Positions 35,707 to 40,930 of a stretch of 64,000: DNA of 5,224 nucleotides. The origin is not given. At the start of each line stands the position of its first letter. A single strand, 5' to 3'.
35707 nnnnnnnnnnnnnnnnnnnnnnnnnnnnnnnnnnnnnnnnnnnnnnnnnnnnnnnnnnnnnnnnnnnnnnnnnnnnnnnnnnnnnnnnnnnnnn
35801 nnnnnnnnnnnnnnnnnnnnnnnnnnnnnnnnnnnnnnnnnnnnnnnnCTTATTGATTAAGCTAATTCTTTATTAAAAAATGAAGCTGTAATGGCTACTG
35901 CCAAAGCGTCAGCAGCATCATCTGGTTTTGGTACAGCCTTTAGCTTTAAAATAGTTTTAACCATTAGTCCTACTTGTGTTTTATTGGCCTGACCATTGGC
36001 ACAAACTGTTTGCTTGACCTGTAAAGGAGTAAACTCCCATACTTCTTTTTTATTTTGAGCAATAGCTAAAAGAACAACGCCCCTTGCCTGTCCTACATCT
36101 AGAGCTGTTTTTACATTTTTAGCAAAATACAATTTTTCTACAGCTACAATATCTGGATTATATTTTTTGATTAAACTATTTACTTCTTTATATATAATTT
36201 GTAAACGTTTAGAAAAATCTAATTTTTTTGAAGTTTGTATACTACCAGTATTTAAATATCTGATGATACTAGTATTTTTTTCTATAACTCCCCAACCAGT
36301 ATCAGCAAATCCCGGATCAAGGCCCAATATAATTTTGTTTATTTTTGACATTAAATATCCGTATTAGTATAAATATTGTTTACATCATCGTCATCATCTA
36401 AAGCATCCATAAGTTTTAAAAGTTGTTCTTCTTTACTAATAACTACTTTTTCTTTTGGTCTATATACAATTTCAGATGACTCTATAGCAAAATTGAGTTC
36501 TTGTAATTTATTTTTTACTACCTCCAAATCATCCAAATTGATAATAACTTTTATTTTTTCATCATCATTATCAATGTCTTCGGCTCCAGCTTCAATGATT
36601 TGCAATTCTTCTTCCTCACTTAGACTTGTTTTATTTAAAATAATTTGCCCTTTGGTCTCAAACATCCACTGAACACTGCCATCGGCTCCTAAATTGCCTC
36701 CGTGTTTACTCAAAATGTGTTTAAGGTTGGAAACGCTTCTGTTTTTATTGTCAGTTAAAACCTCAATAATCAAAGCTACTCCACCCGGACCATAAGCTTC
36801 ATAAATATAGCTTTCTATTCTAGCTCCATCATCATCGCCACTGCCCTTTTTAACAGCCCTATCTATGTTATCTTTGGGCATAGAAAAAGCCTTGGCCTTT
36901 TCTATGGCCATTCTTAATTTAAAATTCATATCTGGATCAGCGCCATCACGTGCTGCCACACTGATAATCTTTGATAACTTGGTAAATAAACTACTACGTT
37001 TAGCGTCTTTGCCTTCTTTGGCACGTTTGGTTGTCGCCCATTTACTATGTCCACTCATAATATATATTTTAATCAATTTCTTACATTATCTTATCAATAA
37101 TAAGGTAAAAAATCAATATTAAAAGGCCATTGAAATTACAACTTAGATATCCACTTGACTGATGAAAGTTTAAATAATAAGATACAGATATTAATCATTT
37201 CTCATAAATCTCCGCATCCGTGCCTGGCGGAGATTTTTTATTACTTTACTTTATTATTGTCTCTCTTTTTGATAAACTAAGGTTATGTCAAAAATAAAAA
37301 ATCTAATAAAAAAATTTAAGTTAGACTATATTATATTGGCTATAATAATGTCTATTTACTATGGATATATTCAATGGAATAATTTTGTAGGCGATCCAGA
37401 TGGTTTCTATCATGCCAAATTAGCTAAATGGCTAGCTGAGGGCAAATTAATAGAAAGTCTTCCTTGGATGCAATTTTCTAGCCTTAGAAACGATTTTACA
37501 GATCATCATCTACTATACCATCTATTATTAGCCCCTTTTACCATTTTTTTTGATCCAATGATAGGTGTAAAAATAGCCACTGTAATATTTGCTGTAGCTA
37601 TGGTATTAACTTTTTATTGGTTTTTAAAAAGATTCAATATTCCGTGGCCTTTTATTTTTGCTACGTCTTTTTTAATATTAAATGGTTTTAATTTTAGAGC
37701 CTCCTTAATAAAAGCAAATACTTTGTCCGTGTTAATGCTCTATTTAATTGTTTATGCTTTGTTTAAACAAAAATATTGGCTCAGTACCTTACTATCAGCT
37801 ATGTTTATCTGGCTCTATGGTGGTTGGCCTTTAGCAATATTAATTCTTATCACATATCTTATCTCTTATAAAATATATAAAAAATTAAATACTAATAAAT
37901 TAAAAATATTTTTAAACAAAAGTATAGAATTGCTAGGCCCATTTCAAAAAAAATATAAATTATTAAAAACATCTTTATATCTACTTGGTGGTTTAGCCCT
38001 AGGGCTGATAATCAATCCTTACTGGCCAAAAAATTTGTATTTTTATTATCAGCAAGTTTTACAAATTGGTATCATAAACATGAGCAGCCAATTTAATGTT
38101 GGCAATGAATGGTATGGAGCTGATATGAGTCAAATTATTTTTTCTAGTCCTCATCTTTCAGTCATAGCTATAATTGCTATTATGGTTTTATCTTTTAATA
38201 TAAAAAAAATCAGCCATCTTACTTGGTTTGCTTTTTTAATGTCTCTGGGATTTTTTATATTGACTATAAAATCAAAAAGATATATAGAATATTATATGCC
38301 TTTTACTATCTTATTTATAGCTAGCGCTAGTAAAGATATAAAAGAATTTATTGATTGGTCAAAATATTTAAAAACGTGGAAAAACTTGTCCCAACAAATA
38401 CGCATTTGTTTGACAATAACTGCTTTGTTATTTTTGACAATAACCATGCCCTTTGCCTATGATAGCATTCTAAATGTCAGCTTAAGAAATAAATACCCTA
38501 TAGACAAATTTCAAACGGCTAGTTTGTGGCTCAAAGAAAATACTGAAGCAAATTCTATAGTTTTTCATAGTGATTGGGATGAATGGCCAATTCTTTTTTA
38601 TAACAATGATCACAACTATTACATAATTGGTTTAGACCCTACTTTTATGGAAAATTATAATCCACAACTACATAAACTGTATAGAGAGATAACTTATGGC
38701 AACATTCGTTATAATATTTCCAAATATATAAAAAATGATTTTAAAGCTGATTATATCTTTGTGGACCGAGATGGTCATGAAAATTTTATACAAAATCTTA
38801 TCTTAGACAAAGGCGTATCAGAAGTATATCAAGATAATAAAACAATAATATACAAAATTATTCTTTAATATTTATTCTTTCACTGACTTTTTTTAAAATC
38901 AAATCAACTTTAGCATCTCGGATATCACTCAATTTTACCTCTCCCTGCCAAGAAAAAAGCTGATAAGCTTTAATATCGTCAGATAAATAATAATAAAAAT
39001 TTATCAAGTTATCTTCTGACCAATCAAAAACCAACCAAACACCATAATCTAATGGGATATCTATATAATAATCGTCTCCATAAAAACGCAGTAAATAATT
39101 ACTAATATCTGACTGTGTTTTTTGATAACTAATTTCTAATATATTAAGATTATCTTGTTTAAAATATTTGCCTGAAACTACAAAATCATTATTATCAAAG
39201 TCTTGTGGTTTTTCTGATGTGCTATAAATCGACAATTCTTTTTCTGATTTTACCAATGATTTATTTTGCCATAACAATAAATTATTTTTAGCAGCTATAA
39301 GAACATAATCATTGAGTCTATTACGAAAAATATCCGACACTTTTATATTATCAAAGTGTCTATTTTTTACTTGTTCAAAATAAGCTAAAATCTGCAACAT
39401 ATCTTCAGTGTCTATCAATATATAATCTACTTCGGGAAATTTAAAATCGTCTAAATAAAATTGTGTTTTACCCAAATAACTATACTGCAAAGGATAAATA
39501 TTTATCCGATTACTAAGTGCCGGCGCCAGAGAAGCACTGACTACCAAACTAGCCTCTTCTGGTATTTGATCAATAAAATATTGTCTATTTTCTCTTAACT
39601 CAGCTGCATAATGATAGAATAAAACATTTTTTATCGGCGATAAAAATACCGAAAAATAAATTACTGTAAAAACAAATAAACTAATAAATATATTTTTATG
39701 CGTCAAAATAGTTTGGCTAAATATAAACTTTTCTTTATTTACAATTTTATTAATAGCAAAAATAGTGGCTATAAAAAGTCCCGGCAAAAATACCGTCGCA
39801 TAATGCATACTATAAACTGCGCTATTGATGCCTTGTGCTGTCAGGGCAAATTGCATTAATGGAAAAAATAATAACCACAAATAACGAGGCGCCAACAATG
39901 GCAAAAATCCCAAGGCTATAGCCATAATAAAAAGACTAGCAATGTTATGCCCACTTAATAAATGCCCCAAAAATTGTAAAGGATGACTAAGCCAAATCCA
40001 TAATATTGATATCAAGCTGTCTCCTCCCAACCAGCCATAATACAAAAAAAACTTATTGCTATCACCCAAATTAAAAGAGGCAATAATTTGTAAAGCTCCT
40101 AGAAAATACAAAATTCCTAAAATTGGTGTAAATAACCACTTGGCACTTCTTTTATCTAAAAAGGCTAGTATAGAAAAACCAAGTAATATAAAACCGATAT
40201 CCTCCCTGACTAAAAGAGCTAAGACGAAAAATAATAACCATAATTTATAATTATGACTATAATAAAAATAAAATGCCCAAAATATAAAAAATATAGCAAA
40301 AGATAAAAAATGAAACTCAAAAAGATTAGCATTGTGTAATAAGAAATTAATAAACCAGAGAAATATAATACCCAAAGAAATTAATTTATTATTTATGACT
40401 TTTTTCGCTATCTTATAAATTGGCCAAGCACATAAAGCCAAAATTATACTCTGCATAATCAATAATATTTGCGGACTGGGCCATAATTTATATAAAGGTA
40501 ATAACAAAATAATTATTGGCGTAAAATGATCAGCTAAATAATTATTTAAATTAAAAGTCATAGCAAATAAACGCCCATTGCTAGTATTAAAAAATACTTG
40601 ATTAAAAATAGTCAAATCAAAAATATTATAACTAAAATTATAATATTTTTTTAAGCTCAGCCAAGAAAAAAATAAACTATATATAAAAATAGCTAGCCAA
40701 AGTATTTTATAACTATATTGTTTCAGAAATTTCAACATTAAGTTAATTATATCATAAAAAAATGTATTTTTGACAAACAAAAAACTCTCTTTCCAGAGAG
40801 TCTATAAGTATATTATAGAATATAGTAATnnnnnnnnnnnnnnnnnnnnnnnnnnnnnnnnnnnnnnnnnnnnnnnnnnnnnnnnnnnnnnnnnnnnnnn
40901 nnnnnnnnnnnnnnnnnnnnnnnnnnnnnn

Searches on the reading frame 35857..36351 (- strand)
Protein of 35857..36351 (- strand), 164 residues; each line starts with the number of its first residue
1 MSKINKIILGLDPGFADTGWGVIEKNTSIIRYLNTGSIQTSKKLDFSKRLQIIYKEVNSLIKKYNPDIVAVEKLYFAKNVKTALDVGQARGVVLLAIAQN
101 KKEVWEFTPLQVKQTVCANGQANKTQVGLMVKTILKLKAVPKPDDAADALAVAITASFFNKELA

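Call 41: search_protein_families(library=pfam, proteins=[window:35857-36351:-], max_evalue=0.00001)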
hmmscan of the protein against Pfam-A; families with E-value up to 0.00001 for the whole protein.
window:35857-36351:- (164 aa): 1 family
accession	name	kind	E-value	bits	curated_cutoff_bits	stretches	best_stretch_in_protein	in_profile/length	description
PF02075.23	RuvC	-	2.2e-53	180.6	22.2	1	8-155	1-147/148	Crossover junction endodeoxyribonuclease RuvC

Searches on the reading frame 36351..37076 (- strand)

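Call 41: search_protein_families(library=pfam, proteins=[window:36351-37076:-], max_evalue=0.00001)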
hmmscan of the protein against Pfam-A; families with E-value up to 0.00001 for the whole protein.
window:36351-37076:- (241 aa): 2 families
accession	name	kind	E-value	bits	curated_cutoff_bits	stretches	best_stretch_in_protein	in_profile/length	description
PF01709.26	Transcrip_reg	-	1.2e-51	175.1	27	1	88-238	2-159/160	TACO1/YebC second and third domain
PF20772.2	TACO1_YebC_N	-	5e-28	97.8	36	1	11-80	1-72/73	TACO1/YebC protein N-terminal domain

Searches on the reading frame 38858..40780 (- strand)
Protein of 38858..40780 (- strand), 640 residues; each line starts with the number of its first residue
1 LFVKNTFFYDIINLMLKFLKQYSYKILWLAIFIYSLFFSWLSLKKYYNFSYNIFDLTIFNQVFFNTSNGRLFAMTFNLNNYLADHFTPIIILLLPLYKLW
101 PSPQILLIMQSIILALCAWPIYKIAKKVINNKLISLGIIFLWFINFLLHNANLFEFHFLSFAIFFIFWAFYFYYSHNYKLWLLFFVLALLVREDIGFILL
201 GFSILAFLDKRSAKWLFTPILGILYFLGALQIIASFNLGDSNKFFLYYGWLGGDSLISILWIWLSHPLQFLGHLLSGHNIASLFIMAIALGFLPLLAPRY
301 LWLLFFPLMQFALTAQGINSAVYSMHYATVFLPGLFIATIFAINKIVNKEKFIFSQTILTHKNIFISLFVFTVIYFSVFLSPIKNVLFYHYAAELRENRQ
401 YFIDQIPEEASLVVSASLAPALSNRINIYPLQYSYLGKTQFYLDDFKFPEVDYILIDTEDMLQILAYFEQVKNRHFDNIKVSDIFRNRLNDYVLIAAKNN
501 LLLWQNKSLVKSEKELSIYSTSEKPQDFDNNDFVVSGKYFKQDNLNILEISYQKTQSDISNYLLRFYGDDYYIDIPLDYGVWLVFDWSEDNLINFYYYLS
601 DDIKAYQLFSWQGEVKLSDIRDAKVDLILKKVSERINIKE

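Call 42: search_protein_families(library=pfam, proteins=[window:38858-40780:-], max_evalue=0.00001)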
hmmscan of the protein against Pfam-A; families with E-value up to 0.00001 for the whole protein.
window:38858-40780:- (640 aa): 1 family
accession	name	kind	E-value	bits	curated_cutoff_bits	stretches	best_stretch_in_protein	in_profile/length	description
PF09852.15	DUF2079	-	4.3e-61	207.8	28.2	1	45-502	1-458/459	Predicted membrane protein (DUF2079)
